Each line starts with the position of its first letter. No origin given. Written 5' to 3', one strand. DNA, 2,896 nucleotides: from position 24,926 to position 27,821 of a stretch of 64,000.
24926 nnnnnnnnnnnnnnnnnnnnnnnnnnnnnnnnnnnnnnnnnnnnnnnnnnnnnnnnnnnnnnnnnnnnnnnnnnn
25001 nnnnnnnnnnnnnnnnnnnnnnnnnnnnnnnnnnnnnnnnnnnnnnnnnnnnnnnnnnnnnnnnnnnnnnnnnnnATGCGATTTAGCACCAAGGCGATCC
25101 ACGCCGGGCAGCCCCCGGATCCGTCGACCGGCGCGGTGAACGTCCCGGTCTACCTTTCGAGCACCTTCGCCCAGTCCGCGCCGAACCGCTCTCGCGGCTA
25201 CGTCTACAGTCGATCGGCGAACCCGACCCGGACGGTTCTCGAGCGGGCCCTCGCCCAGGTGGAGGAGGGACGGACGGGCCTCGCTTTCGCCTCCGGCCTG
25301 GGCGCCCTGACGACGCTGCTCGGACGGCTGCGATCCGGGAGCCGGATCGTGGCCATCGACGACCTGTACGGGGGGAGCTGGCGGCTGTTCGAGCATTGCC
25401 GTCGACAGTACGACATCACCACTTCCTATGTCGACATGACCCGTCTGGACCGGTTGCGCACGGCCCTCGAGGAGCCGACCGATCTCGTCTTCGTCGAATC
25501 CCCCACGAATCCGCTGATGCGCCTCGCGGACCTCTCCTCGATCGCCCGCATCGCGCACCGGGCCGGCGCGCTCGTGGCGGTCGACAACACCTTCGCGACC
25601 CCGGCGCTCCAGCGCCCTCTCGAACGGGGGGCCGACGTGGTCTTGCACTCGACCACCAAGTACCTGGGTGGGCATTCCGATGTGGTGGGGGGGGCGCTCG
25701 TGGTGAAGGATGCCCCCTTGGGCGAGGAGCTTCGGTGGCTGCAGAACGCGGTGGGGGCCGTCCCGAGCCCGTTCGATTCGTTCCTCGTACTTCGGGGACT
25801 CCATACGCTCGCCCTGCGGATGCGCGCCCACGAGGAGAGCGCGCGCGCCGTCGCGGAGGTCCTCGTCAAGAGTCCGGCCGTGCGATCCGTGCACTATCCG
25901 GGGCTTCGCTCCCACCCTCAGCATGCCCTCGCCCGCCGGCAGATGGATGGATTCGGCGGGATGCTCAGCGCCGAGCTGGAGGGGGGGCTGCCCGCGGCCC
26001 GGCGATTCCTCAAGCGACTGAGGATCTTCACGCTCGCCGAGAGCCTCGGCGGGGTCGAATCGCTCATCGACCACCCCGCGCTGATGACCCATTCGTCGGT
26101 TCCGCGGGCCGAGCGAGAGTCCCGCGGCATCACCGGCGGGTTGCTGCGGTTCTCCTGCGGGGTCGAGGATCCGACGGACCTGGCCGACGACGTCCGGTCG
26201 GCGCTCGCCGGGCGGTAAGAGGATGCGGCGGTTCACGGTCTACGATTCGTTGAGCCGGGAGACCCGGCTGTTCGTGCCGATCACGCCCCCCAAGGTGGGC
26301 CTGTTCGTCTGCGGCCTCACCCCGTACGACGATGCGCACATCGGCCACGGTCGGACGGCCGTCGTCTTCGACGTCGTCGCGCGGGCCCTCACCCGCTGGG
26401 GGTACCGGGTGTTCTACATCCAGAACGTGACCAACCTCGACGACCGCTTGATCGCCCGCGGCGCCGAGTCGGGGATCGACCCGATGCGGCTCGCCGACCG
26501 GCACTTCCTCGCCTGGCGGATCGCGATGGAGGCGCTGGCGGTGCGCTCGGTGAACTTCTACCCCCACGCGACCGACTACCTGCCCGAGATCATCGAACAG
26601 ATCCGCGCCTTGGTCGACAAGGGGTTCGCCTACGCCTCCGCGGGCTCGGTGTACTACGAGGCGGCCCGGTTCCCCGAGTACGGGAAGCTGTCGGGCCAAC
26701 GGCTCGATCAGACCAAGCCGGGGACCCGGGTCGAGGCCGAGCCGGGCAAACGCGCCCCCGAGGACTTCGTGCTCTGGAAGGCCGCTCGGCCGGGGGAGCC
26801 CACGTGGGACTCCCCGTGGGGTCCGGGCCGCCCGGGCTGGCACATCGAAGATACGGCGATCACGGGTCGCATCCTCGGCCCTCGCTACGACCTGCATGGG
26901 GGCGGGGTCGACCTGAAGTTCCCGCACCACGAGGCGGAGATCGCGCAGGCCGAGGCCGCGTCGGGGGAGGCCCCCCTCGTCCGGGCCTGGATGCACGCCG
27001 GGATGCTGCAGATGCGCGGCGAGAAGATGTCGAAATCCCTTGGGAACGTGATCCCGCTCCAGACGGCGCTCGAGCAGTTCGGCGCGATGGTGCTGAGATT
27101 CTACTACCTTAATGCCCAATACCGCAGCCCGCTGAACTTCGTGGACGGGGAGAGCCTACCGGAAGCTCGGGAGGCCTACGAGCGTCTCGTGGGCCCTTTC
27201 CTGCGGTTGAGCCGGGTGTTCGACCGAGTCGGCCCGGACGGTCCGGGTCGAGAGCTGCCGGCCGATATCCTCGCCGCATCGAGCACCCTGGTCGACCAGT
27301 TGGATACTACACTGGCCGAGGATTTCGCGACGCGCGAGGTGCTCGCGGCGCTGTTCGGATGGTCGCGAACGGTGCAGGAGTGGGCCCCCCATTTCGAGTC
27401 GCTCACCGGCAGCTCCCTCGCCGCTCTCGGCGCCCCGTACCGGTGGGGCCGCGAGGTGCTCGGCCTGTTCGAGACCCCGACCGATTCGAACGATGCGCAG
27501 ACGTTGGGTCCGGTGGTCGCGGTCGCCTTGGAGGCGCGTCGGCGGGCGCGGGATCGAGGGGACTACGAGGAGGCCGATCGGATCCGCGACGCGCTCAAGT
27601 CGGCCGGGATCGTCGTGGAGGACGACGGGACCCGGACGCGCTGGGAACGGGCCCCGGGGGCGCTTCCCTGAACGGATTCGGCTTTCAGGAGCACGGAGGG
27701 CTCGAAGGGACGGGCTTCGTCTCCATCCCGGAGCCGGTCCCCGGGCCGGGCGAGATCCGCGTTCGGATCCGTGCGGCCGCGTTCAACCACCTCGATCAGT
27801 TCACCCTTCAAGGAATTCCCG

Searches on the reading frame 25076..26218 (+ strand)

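Call 93: search_protein_families(library=pfam, proteins=[window:25076-26218:+], max_evalue=0.00001)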
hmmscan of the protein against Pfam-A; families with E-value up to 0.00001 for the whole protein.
window:25076-26218:+ (380 aa): 2 families
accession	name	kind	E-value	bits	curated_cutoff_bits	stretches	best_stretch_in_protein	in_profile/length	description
PF01053.26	Cys_Met_Meta_PP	-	6.1e-141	469.8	27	1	4-377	1-380/381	Cys/Met metabolism PLP-dependent enzyme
PF00155.27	Aminotran_1_2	-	3.6e-06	26.9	19.7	1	62-199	61-223/361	Aminotransferase class I and II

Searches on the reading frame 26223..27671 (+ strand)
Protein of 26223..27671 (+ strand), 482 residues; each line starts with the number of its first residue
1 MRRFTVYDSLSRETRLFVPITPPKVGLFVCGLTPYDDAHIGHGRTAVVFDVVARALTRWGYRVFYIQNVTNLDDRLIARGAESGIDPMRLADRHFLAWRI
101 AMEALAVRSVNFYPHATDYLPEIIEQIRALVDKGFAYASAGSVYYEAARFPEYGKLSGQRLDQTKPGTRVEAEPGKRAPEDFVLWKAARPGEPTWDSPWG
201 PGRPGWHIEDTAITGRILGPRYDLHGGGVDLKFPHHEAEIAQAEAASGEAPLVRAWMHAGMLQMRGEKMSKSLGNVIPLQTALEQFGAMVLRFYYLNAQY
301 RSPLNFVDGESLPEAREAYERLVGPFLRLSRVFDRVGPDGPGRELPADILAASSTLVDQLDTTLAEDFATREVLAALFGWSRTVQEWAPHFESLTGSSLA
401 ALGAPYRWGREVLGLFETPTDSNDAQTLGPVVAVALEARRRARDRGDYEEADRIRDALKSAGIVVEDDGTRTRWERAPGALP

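Call 93: search_protein_families(library=pfam, proteins=[window:26223-27671:+], max_evalue=0.00001)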
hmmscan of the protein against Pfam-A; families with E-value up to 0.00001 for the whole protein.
window:26223-27671:+ (482 aa): 5 families
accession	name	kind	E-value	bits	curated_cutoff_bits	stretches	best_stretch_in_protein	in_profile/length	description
PF01406.26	tRNA-synt_1e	-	5.1e-104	348.3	27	1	17-308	2-293/301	tRNA synthetases class I (C) catalytic domain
PF09334.17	tRNA-synt_1g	-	8.6e-12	44.9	20.1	1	248-298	307-357/391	tRNA synthetases class I (M)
PF23493.1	CysS_C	-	1.6e-09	38.1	23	1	435-474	11-50/51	Cysteinyl-tRNA ligase anticodon binding domain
PF00133.28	tRNA-synt_1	-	3.7e-08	33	22.7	1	224-305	331-412/414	tRNA synthetases class I (I, L, M and V)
PF01921.24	tRNA-synt_1f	-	3.3e-06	26.7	27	0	262-323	276-336/360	tRNA synthetases class I (K)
